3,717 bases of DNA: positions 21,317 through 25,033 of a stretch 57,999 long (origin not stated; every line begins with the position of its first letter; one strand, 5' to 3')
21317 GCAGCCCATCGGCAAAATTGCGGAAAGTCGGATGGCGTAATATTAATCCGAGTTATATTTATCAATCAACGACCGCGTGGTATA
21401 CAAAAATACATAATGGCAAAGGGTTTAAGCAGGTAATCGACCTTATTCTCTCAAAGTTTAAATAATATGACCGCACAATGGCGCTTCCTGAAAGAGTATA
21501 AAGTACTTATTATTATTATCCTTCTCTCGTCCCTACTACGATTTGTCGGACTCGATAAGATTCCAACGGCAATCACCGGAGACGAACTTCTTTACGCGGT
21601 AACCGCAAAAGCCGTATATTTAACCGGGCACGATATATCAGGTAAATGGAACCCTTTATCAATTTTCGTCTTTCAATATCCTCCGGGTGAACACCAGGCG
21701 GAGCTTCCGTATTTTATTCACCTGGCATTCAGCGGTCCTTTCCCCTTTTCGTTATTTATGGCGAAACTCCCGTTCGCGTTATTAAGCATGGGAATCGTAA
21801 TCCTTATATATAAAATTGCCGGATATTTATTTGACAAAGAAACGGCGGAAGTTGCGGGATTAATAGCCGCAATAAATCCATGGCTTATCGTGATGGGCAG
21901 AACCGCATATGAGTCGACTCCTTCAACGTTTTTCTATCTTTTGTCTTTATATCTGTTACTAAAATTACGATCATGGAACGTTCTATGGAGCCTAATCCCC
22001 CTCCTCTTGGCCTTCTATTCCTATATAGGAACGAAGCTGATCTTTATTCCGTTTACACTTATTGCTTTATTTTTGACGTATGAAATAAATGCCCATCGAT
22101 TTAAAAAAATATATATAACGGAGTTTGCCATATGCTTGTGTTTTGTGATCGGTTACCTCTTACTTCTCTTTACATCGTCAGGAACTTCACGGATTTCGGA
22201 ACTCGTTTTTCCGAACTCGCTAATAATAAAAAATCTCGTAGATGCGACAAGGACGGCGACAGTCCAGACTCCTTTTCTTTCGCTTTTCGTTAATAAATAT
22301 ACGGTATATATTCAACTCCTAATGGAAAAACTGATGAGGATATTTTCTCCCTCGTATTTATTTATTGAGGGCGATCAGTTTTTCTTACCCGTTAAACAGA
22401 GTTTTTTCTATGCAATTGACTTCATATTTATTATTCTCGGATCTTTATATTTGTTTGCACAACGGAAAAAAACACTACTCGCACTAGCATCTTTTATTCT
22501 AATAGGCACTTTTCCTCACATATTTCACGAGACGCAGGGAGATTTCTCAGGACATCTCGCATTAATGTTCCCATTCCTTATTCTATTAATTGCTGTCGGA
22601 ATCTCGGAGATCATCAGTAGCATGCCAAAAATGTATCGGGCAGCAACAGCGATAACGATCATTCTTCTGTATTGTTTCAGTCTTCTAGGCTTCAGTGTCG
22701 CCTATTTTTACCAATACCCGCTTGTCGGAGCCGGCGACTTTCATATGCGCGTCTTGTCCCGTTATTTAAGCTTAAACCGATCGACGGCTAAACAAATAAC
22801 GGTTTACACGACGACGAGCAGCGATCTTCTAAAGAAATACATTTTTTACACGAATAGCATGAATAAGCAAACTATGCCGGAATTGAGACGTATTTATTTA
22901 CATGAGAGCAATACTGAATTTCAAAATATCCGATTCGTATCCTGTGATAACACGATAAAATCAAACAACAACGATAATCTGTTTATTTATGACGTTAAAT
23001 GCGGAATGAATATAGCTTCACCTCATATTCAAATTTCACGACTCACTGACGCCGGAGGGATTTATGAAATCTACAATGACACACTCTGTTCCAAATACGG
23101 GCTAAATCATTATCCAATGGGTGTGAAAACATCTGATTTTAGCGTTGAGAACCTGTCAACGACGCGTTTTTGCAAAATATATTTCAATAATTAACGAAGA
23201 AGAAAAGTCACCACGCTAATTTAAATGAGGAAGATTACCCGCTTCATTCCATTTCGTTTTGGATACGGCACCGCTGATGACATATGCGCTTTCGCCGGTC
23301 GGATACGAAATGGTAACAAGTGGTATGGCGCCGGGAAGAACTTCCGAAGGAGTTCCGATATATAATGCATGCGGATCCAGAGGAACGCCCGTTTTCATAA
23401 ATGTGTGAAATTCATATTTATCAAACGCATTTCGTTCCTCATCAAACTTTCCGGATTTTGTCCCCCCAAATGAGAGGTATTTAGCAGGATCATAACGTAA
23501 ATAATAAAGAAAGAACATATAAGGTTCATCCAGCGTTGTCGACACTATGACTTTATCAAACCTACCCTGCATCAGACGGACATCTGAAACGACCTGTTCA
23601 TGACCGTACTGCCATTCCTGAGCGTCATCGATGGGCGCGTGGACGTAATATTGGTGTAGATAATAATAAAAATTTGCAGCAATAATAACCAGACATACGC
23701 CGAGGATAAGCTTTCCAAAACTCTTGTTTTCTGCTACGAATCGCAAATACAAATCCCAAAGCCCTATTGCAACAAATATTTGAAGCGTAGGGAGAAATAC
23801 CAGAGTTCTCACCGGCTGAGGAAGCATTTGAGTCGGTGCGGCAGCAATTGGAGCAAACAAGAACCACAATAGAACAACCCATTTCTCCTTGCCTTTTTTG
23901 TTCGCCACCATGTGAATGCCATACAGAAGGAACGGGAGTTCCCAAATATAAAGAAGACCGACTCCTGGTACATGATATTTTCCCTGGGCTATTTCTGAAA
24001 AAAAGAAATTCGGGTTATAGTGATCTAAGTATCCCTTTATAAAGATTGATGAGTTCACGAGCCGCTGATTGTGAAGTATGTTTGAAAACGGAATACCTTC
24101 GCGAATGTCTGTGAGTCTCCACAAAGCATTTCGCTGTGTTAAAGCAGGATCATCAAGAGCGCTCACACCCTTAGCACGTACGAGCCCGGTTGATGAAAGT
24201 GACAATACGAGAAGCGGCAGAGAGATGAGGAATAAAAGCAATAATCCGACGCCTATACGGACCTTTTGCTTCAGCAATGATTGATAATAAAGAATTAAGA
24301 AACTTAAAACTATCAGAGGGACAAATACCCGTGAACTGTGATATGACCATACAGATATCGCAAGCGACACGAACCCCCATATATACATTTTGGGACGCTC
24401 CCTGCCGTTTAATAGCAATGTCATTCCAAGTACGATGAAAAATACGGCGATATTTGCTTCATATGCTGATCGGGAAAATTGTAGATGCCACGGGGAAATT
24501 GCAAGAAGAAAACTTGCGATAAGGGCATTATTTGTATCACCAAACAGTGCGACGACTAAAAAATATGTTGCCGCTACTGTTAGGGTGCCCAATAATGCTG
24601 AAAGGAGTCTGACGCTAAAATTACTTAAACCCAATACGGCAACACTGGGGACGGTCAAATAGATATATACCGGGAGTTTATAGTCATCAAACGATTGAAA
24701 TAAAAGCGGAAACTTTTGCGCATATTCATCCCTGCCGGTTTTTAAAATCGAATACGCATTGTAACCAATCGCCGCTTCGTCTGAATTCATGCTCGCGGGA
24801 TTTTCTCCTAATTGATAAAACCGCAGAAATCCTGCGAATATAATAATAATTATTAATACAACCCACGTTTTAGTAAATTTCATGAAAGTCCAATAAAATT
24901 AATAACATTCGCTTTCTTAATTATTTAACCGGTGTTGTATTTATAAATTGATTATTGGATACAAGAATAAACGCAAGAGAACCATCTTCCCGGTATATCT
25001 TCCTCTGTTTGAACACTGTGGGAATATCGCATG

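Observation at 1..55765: Window-spanning glycan assembly locus with 22 GT-C-like membrane genes, 12 soluble GTs, 2 Wzx flippases and a sugar-nucleotide block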

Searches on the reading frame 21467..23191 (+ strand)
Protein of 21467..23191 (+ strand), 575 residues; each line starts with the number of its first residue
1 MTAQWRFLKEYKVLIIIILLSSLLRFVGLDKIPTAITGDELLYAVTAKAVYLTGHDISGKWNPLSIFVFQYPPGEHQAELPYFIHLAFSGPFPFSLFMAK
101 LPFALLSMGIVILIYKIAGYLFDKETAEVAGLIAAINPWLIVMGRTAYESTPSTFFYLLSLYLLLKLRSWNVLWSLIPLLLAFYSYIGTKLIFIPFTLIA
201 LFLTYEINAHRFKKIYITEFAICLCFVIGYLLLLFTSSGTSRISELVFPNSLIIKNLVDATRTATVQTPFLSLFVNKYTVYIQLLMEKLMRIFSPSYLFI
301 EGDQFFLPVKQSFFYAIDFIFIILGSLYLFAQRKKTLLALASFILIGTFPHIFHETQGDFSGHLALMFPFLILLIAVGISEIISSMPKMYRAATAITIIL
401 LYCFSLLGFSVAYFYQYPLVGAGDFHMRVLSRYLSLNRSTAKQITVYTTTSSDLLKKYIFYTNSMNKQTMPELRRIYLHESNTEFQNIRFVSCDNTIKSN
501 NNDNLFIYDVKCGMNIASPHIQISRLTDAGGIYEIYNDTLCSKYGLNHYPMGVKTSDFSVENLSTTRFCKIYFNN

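Call 4: search_protein_families(library=pfam, proteins=[window:21467-23191:+], max_evalue=0.01)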
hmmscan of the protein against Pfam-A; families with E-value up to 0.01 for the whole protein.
window:21467-23191:+ (575 aa): 1 family
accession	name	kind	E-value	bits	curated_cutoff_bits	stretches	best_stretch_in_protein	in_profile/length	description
PF13231.12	PMT_2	-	8.3e-06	26.5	26.1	1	92-226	17-151/160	Dolichyl-phosphate-mannose-protein mannosyltransferase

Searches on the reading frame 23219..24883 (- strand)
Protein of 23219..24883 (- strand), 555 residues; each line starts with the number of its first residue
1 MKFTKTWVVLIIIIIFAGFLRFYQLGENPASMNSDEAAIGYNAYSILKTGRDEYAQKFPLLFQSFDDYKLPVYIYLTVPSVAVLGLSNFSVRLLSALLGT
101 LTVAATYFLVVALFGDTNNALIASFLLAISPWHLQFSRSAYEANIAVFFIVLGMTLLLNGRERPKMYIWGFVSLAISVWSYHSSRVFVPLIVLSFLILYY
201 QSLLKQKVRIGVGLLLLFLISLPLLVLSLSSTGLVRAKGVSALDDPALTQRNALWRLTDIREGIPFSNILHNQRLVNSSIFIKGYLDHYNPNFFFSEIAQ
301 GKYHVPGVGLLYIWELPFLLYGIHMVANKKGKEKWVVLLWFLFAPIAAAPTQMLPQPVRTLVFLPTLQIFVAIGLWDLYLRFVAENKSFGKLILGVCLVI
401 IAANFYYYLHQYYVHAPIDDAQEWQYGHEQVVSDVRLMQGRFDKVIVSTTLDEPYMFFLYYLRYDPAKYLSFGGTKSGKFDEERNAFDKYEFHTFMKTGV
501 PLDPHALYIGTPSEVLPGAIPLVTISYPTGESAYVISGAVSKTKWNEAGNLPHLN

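Call 4: search_protein_families(library=pfam, proteins=[window:23219-24883:-], max_evalue=0.01)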
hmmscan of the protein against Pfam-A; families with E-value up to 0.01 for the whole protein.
window:23219-24883:- (555 aa): 2 families
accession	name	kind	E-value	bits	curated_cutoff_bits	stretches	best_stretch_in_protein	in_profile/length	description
PF02366.24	PMT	-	3.9e-09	36.9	22.7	1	34-226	23-232/245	Dolichyl-phosphate-mannose-protein mannosyltransferase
PF13231.12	PMT_2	-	2.7e-08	34.6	26.1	1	71-221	4-155/160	Dolichyl-phosphate-mannose-protein mannosyltransferase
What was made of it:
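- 23216..24883 (-): GT-C, group A (ArnT/PMT-like). Pfam PMT 36.9 and PMT_2 34.6 bits (call 4).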

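Call 14: find_homologous_proteins(query=window:23219-24883:-, max_evalue=0.00001)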
Query window:23219-24883:- (555 aa): 3317 proteins with E <= 0.00001 among 8000 candidates; the best 120 are listed.
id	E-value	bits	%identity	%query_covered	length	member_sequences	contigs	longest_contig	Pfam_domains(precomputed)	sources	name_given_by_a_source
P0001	0.0e+0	1247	100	100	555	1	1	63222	PF02366.25,PF13231.13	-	-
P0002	9.5e-275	931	72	100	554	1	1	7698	PF02366.25,PF13231.13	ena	-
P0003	1.1e-263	894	70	100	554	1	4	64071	PF02366.25,PF13231.13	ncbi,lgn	-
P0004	1.7e-258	877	69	100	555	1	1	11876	PF02366.25,PF13231.13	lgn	-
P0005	7.8e-243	825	65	100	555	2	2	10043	PF02366.25,PF13231.13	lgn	-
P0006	1.5e-241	821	65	96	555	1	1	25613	PF02366.25,PF13231.13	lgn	-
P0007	2.8e-238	810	65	100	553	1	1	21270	PF02366.25,PF13231.13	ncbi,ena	-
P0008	3.7e-238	810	66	97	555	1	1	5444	PF02366.25,PF13231.13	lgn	-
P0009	2.1e-236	804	64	100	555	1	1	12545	PF02366.25,PF13231.13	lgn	-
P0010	4.0e-234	796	63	96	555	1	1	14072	PF02366.25,PF13231.13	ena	-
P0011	7.0e-233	792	65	97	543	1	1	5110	PF13231.13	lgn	-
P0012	4.0e-232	790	63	100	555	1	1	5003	PF02366.25,PF13231.13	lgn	-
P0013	4.2e-232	790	65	97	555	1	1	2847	PF02366.25,PF13231.13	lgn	-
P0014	5.7e-232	789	63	100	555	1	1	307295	PF02366.25,PF13231.13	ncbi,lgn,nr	ncbi:MAG: glycosyltransferase family 39 protein [Candidatus Gottesmanbacteria bacterium]|nr:glycosyl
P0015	3.4e-231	787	63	100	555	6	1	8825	PF02366.25,PF13231.13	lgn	-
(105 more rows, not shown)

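Call 15: find_encoding_contigs(protein=P0003, flank=10000, max_places=3)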
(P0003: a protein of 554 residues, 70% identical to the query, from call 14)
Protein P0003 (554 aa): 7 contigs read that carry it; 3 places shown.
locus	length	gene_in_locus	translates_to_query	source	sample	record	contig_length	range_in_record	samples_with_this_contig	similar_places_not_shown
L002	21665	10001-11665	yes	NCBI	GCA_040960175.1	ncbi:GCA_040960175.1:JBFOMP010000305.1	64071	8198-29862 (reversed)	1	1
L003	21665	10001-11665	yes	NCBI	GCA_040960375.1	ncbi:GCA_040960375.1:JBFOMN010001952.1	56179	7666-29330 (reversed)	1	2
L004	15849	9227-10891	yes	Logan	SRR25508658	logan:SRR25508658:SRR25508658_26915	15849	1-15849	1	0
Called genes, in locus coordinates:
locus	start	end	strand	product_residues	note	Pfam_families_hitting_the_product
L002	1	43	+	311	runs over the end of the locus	PF13641:Glyco_tranf_2_3, PF00535:Glycos_transf_2, PF13632:Glyco_trans_2_3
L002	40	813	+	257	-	PF00535:Glycos_transf_2, PF10111:Glyco_tranf_2_2 (weak)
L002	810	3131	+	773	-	PF09586:YfhO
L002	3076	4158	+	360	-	PF13439:Glyco_transf_4 (weak), PF00534:Glycos_transf_1, PF13692:Glyco_trans_1_4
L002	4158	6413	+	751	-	PF09586:YfhO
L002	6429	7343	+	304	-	PF00535:Glycos_transf_2, PF13641:Glyco_tranf_2_3, PF13632:Glyco_trans_2_3 (weak)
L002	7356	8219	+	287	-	PF13489:Methyltransf_23, PF13649:Methyltransf_25, PF13847:Methyltransf_31, PF08241:Methyltransf_11, PF08242:Methyltransf_12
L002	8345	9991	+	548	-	PF02366:PMT (weak)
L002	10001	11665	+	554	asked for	PF02366:PMT (weak), PF13231:PMT_2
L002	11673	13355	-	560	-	PF13231:PMT_2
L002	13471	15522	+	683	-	-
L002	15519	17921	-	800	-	PF09586:YfhO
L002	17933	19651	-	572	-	PF19830:DUF6311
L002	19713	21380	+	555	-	PF02366:PMT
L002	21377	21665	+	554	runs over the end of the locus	PF02366:PMT, PF13231:PMT_2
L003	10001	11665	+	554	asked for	PF02366:PMT (weak), PF13231:PMT_2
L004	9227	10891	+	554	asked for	PF02366:PMT (weak), PF13231:PMT_2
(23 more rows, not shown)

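Call 16: find_encoding_contigs(protein=P0014, flank=10000, max_places=3)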
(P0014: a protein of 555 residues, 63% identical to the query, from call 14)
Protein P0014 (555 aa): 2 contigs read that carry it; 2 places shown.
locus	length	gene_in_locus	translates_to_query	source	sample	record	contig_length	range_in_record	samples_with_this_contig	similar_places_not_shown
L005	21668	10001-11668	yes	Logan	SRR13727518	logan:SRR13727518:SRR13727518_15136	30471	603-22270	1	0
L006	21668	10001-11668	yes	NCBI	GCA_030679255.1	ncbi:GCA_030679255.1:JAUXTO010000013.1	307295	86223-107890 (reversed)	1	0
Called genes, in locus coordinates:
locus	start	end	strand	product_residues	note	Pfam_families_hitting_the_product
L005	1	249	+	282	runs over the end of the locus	?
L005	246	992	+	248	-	PF00535:Glycos_transf_2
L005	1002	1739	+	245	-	PF00106:adh_short, PF01370:Epimerase (weak), PF08659:KR, PF13561:adh_short_C2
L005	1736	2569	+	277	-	PF02498:Bro-N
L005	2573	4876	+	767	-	PF09586:YfhO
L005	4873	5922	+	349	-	PF13439:Glyco_transf_4 (weak), PF00534:Glycos_transf_1, PF13692:Glyco_trans_1_4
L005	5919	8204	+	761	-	PF09586:YfhO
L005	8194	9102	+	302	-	PF00535:Glycos_transf_2, PF13641:Glyco_tranf_2_3, PF13632:Glyco_trans_2_3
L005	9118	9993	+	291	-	PF13489:Methyltransf_23, PF13847:Methyltransf_31, PF08241:Methyltransf_11, PF08242:Methyltransf_12, PF13649:Methyltransf_25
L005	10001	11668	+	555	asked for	PF02366:PMT (weak), PF13231:PMT_2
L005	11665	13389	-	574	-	PF13231:PMT_2 (weak)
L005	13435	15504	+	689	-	-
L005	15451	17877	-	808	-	PF09586:YfhO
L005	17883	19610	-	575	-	PF19830:DUF6311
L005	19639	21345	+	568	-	PF02366:PMT (weak)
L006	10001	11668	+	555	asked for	PF02366:PMT (weak), PF13231:PMT_2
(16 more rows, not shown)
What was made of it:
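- Tried and rejected: This conflicts with the precomputed DUF6311 labels (calls 15, 16) and remains unresolved.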

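Call 21: find_related_loci(query=A1, collection=genome_contigs, flank=10000)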
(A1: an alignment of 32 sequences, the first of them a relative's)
Query A1 (555 aa) in genome_contigs; peptide patterns used: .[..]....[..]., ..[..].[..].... (x = any residue, [..] = any of these).
599 stretches matched a pattern (row limit reached: there are more); 537 encode a relative of the query (tblastn E <= 1e-3); the best 80 are kept; 80 distinct loci.
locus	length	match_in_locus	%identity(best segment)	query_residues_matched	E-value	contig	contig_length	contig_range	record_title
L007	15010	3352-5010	65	1-555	0e+0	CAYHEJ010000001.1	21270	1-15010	MAG TPA_asm: uncultured Gammaproteobacteria bacterium isolate ERP119705_co10_156 genome assembly, contig: NODE_2077_leng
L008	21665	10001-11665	63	1-555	0e+0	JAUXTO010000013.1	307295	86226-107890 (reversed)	MAG: Candidatus Gottesmanbacteria bacterium isolate C13_maxbin.100 C13_k141_57608, whole genome shotgun sequence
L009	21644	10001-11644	60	8-555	0e+0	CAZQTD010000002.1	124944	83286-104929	MAG TPA_asm: uncultured Gammaproteobacteria bacterium isolate binchicken_co58_20 genome assembly, contig: NODE_114_lengt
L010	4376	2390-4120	45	13-538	7e-155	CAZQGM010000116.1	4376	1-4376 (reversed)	MAG TPA_asm: uncultured Gammaproteobacteria bacterium isolate SRP107338_co1_310 genome assembly, contig: NODE_30264_leng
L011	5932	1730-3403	45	5-541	5e-139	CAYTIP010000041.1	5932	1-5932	MAG TPA_asm: uncultured Gammaproteobacteria bacterium isolate SRP220891_co1_172 genome assembly, contig: NODE_26795_leng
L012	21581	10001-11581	46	8-533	2e-136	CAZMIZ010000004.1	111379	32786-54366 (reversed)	MAG TPA_asm: uncultured Gammaproteobacteria bacterium isolate binchicken_co338_18 genome assembly, contig: NODE_38_lengt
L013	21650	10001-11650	43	1-548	4e-134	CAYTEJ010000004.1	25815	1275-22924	MAG TPA_asm: uncultured Gammaproteobacteria bacterium isolate binchicken_co110_1204 genome assembly, contig: NODE_4174_l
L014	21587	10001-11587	45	5-535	2e-133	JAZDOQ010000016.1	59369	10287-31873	MAG: Candidatus Gottesmanbacteria bacterium isolate MEGAHIT-group-0.784 k141_2556453, whole genome shotgun sequence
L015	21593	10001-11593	44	21-537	3e-132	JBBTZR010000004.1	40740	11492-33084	MAG: Patescibacteria group bacterium isolate H41-bin136_1 H41_bin136_1_000000000004, whole genome shotgun sequence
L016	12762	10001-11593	41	1-535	1e-129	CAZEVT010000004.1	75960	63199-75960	MAG TPA_asm: uncultured Gammaproteobacteria bacterium isolate SRP119689_co1_156 genome assembly, contig: NODE_347_length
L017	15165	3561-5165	41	5-537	5e-129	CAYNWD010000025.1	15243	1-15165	MAG TPA_asm: uncultured Gammaproteobacteria bacterium isolate binchicken_co38_90 genome assembly, contig: NODE_8234_leng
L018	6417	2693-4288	44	10-537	8e-129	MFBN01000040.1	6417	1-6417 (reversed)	MAG: Candidatus Curtissbacteria bacterium RIFCSPLOWO2_01_FULL_37_9 rifcsplowo2_01_scaffold_50241, whole genome shotgun s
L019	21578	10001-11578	42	17-538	3e-128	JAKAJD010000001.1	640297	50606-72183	MAG: bacterium isolate WY3.bin73 NODE_5_length_640297_cov_3.520291, whole genome shotgun sequence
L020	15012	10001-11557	43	5-519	1e-127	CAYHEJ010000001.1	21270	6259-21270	MAG TPA_asm: uncultured Gammaproteobacteria bacterium isolate ERP119705_co10_156 genome assembly, contig: NODE_2077_leng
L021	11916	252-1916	42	8-537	3e-126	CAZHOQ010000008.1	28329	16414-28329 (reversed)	MAG TPA_asm: uncultured Gammaproteobacteria bacterium isolate SRP093185_co1_203 genome assembly, contig: NODE_875_length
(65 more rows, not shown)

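Call 35: search_solved_structures(query=A1, max_evalue=1)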
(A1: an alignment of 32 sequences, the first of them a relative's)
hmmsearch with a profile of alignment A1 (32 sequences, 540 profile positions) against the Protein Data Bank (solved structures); distinct sequences matched with E-value up to 1: 2.
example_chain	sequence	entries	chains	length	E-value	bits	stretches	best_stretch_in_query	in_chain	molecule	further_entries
5ezm_A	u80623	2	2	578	3.4e-05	25.8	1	69-228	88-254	4-amino-4-deoxy-L-arabinose transferase or related glycosyltransferases of PMT family | 4-amino-4-deoxy-L-arabinose (L-Ara4N) transferase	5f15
8i9p_Lh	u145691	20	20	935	0.0075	18.1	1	100-175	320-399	dolichyl-diphosphooligosaccharide--protein glycotransferase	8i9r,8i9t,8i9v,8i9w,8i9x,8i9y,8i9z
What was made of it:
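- The group A profile hits ArnT (call 35).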

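Call 87: search_solved_structures(query=A1, max_evalue=10, show_alignments=4)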
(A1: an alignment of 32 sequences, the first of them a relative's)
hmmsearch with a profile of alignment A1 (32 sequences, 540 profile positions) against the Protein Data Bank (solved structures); distinct sequences matched with E-value up to 10: 2.
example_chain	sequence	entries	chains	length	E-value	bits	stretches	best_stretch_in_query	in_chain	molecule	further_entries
5ezm_A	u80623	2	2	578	3.4e-05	25.8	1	69-228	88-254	4-amino-4-deoxy-L-arabinose transferase or related glycosyltransferases of PMT family | 4-amino-4-deoxy-L-arabinose (L-Ara4N) transferase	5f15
8i9p_Lh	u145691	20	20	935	0.0075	18.1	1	100-175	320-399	dolichyl-diphosphooligosaccharide--protein glycotransferase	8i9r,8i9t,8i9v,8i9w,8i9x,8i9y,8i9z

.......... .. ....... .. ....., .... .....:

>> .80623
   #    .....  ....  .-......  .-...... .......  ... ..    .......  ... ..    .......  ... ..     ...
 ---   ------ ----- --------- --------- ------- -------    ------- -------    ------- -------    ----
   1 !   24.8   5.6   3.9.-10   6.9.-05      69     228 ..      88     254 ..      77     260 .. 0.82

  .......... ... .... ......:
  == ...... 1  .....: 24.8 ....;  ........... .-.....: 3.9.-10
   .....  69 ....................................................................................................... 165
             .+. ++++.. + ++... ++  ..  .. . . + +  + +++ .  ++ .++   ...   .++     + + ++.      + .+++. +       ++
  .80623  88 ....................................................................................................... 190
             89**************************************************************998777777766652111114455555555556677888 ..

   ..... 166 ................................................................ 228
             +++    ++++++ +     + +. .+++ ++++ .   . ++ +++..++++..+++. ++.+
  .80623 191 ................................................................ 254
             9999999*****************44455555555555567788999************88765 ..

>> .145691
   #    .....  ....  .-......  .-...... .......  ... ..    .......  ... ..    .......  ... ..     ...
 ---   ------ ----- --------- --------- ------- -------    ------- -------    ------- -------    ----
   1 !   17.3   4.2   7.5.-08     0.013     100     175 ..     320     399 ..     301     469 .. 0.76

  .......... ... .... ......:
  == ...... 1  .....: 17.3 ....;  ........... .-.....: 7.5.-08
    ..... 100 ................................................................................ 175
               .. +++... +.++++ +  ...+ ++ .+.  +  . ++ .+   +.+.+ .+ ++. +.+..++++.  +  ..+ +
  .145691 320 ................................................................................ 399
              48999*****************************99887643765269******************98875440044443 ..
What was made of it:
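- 23216..24883 (-): Family profile hits ArnT 5ezm at E 3e-5 (calls 35, 87).
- Group A profile matches the ArnT structure (calls 35, 87).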
